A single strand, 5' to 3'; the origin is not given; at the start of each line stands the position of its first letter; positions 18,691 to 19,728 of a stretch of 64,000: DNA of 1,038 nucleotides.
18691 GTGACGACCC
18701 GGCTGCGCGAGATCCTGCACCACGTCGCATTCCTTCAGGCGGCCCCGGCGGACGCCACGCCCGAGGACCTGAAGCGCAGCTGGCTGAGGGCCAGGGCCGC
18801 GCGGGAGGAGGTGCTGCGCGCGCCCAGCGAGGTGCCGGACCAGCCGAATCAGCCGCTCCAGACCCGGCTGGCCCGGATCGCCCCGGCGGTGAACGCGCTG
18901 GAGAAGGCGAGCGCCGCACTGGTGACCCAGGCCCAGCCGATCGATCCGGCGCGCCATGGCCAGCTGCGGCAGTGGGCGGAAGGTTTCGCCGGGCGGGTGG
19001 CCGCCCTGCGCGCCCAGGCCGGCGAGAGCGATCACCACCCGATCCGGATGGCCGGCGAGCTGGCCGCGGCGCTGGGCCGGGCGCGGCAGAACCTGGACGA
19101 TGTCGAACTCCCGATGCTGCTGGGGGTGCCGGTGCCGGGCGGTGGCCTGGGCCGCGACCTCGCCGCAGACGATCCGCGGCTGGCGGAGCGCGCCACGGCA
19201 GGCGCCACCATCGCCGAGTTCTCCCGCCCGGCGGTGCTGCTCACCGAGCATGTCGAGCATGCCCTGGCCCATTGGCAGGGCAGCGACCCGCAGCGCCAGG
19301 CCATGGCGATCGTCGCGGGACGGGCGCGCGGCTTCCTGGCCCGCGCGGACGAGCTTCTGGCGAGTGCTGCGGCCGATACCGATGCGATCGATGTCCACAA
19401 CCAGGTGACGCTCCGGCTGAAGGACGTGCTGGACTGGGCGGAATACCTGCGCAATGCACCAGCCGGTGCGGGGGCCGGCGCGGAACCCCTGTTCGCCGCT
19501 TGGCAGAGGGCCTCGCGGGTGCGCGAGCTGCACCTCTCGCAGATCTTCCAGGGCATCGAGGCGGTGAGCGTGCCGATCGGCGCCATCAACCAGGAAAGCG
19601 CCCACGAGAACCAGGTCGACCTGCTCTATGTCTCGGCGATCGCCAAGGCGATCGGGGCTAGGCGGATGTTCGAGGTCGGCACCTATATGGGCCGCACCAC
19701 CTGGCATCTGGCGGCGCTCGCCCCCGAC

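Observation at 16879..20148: Wzt ABC ATPase fused to cap-reader-like domain, ~450-aa duplicated helical spacer and a SAM methyltransferase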

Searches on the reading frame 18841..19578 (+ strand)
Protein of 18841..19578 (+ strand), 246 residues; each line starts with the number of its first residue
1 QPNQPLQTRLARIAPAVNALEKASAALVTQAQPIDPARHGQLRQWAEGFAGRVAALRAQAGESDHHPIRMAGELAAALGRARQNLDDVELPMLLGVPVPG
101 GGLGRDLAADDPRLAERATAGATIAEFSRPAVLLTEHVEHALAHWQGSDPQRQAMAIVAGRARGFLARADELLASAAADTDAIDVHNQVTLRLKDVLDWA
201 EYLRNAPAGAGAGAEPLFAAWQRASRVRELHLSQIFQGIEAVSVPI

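Call 29: search_protein_representatives(alignment_id=A1)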
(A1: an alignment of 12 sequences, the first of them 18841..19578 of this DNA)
Query: 12 sequences, 233 profile positions. Proteins with E-value up to 0.001 (for the whole library): 4; up to 1e-10: 4; up to 1e-30: 4. The best 4 are listed.
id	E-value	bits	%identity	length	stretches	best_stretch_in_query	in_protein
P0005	2.3e-175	596.9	-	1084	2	1-233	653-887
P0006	4.8e-130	448.5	-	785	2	1-233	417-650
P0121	8.7e-113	392.1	-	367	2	1-166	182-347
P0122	1.1e-52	195.4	-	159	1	55-203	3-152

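Call 39: predict_structure(alignment_id=A1)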
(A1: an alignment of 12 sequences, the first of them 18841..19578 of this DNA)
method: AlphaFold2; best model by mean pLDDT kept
length: 246 residues; sequences in the alignment: 12
mean_pLDDT: 87.4   pTM: 0.82
mean pLDDT of the five models: 87.4, 85.6, 84.9, 84.5, 83.3
residues with pLDDT >= 90: 167; 70-90: 51; 50-70: 18; < 50: 10
segments of 3 or more residues with pLDDT < 50: 239-246
pLDDT, mean of each block of 10 residues (from residue 1): 83 97 94 94 98 95 91 96 94 89 68 83 92 93 93 96 95 92 95 95 88 77 78 52 37
secondary structure, 60 per line:
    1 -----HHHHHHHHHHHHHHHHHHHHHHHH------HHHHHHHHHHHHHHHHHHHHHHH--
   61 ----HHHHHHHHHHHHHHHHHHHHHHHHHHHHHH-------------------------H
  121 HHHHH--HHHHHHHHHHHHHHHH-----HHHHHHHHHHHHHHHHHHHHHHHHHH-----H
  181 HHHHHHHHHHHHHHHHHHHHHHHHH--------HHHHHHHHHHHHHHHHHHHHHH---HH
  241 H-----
elements in order: H6-29 H36-58 H65-94 H120-125 H128-143 H149-174 H180-205 H214-235

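Call 43: fold_search(model_id=the predicted structure, library=pdb)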
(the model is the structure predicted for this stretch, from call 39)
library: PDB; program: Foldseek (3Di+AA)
matches with E <= 10: 425; with E <= 0.001: 0
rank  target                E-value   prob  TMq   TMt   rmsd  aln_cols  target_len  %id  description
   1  6kzg_A                4.4e-02  0.75  0.22  0.24  15.4       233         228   10  14-3-3 protein in Complex with CIC S301 phosphorylated peptide (released 2020-09-30)
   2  8ah2_A                4.7e-02  0.82  0.27  0.27  15.4       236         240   12  Crystal structure of human 14-3-3 zeta fused to the NPM1 peptide including phosphoserine-48 (released 2022-09-14)
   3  8z7a_D                4.9e-02  0.84  0.27  0.28  11.5       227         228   14  Open Barrel Structure of Translin from Trichoderma virens (released 2025-04-23)
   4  6gn8_B                5.1e-02  0.92  0.30  0.31  13.8       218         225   13  Exoenzyme S from Pseudomonas aeruginosa in complex with human 14-3-3 protein beta, trimeric crystal form (released 2018-09-26)
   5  6bcr_E                5.4e-02  0.72  0.23  0.24  15.9       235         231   10  Complex of 14-3-3 theta with an IRSp53 peptide phosphorylated at T340 (released 2018-10-24)
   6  6qk8_C                5.6e-02  0.85  0.27  0.30  13.6       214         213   14  Crystal structure of yeast 14-3-3 protein (Bmh1) from Saccharomyces cerevisiae with the Nha1p (yeast Na+/H+ antiporter (released 2019-10-02)
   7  5j1g_A                5.6e-02  0.84  0.26  0.28  19.1       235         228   17  Structure of the spectrin repeats 7 and 8 of the plakin domain of plectin (released 2016-07-20)
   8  6a5q_C                6.2e-02  0.89  0.29  0.31  14.0       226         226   13  Structure of 14-3-3 beta in complex with TFEB 14-3-3 binding motif (released 2019-02-13)
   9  4bg6_A                6.8e-02  0.77  0.28  0.29  15.1       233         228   11  14-3-3 interaction with Rnd3 prenyl-phosphorylation motif (released 2013-05-29)
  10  6kzg_B                6.8e-02  0.66  0.22  0.23  15.2       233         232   10  14-3-3 protein in Complex with CIC S301 phosphorylated peptide (released 2020-09-30)
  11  8wf6_D                8.6e-02  0.75  0.27  0.29  14.4       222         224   12  14-3-3 zeta complexed with S559 phosphorylated peptide derived from GPIb alpha cytoplasmic domain (released 2024-09-25)
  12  6gn0_D                9.0e-02  0.84  0.30  0.31  15.7       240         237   11  Exoenzyme S from Pseudomonas aeruginosa in complex with human 14-3-3 protein beta, tetrameric crystal form (released 2018-09-26)
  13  8z7a_C                9.4e-02  0.69  0.25  0.27  11.3       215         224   13  Open Barrel Structure of Translin from Trichoderma virens (released 2025-04-23)
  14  4fj3_A                1.0e-01  0.82  0.30  0.32  14.3       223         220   11  14-3-3 isoform zeta in complex with a diphoyphorylated C-RAF peptide (released 2012-09-05)
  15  8z7a_F                1.0e-01  0.69  0.25  0.27  11.3       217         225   13  Open Barrel Structure of Translin from Trichoderma virens (released 2025-04-23)
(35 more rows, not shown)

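Call 63: find_related_loci(query=A1, collection=genome_contigs, flank=6000)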
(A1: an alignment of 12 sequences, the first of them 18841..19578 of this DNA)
Query A1 (246 aa) in genome_contigs; peptide patterns used: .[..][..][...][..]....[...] (x = any residue, [..] = any of these).
291 stretches matched a pattern; 2 encode a relative of the query (tblastn E <= 1e-3); 2 distinct loci.
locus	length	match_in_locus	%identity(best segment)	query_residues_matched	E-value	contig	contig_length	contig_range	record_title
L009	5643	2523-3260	93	1-246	3e-142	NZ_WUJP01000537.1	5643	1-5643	Geminicoccus flavidas strain CPCC 101082 Scaffold9_15, whole genome shotgun sequence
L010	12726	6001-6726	77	4-246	2e-114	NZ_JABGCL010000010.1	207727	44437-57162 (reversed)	Geminicoccus harenae strain CPCC 101083 Scaffold10_1, whole genome shotgun sequence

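Call 64: find_related_loci(query=A1, collection=metagenome_contigs, flank=6000)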
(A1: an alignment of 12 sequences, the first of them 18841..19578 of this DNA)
Query A1 (246 aa) in metagenome_contigs; peptide patterns used: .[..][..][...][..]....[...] (x = any residue, [..] = any of these).
403 stretches matched a pattern; 2 encode a relative of the query (tblastn E <= 1e-3); 2 distinct loci.
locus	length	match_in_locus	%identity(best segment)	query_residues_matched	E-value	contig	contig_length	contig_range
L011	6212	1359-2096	100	1-246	1e-160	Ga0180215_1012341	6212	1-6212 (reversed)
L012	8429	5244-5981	100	1-246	2e-159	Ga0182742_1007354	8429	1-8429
